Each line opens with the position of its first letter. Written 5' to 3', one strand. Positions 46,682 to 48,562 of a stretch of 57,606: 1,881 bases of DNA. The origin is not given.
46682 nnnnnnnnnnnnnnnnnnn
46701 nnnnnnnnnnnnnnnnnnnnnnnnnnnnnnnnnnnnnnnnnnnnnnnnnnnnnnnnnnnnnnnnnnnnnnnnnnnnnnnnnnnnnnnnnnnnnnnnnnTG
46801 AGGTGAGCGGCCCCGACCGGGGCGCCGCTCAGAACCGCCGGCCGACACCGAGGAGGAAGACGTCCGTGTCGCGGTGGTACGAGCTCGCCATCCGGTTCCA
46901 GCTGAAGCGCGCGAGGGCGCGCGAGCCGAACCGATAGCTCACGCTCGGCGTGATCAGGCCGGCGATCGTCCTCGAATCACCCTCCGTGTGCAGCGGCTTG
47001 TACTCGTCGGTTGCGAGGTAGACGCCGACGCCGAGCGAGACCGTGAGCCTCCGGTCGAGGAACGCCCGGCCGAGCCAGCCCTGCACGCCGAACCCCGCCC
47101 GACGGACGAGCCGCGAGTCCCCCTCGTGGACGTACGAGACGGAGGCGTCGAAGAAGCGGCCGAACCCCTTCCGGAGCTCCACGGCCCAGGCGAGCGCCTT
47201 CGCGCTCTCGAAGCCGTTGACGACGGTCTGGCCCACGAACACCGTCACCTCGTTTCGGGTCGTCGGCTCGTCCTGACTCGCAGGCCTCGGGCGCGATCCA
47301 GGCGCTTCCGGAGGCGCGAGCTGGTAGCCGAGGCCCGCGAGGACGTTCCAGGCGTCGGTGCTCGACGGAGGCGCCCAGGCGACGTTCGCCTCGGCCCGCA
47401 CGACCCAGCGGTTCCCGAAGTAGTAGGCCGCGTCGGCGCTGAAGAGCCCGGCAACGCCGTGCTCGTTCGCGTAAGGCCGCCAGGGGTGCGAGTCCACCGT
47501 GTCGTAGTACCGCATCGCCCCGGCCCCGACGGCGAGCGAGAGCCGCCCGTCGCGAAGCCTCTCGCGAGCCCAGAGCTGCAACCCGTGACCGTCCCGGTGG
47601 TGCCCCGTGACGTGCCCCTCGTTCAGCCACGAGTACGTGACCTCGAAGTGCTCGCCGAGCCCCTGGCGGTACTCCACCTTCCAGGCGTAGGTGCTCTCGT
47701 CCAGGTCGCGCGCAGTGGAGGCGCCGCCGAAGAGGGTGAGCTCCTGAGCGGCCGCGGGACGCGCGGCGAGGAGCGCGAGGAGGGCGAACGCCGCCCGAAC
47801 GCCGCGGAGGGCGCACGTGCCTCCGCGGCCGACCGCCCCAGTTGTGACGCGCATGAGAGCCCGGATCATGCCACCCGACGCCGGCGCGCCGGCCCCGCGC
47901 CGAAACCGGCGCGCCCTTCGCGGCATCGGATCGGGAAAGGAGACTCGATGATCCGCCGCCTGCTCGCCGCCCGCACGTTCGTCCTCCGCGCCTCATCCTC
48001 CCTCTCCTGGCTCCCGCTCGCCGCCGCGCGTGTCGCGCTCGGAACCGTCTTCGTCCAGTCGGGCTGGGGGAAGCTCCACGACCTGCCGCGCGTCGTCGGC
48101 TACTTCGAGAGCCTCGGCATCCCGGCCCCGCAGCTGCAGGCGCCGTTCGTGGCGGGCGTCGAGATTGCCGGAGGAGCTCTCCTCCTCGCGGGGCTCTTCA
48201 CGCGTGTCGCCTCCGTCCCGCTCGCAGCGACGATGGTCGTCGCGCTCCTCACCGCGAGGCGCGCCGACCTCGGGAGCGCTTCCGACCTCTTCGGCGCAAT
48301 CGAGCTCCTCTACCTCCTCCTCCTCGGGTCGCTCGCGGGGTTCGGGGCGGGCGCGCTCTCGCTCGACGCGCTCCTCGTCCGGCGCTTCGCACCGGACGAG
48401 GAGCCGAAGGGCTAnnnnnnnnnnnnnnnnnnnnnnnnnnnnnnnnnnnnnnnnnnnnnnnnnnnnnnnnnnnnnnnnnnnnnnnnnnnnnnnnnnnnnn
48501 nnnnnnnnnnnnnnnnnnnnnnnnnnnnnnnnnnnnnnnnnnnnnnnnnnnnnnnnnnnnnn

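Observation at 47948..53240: Bufferin-like MNIO RiPP operon with an unusual repeat-type Cys precursor, co-located with its probable regulon partners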

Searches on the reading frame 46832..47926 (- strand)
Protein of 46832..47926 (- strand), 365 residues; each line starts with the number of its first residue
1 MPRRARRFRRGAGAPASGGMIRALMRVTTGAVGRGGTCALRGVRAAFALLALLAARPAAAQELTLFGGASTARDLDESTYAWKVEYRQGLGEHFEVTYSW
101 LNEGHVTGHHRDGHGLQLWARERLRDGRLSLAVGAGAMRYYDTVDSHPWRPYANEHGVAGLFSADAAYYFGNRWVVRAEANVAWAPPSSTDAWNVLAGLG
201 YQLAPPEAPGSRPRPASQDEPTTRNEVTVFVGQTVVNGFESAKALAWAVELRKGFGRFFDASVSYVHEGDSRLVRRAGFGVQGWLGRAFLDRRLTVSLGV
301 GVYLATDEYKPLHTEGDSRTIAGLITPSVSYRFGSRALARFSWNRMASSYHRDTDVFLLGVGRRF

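Call 6: search_protein_families(library=pfam, proteins=[window:46832-47926:-], max_evalue=0.01)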
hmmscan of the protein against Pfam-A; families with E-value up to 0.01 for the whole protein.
window:46832-47926:- (365 aa): 1 family
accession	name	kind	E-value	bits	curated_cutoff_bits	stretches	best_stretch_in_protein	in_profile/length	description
PF13505.12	OMP_b-brl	-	0.0012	19.5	28.7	0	45-201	1-173/175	Outer membrane protein beta-barrel domain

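Call 7: search_protein_families(library=ncbifam, proteins=[window:46832-47926:-], max_evalue=0.01)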
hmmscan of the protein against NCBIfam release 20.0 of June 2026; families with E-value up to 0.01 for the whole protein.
window:46832-47926:- (365 aa): 0 families

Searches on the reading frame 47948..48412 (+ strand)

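Call 6: search_protein_families(library=pfam, proteins=[window:47948-48412:+], max_evalue=0.01)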
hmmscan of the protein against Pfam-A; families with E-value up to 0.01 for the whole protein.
window:47948-48412:+ (155 aa): 4 families
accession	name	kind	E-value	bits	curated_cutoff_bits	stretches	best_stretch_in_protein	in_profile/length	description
PF07681.17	DoxX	-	6.2e-22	78.5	23.6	1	25-103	3-83/85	DoxX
PF07291.16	MauE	-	8.4e-06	26.5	27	1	24-100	5-84/128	Methylamine utilisation protein MauE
PF04173.18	DoxD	-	1.1e-05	25.8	22.7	1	69-148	72-149/167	TQO small subunit DoxD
PF13564.11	DoxX_2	-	3.7e-05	24.2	26.3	1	29-107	4-85/103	DoxX-like family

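Call 7: search_protein_families(library=ncbifam, proteins=[window:47948-48412:+], max_evalue=0.01)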
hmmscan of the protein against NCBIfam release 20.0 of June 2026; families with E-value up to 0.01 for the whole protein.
window:47948-48412:+ (155 aa): 2 families
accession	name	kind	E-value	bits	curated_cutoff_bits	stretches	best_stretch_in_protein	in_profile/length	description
NF050144.1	matur_HvfX_fam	equivalog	8.7e-18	65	80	1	21-102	1-86/165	HvfX family Cu-binding RiPP maturation protein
NF045576.1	BT_3928_fam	equivalog_domain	0.00021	20.5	250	1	26-102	4-89/358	BT_3928 family protein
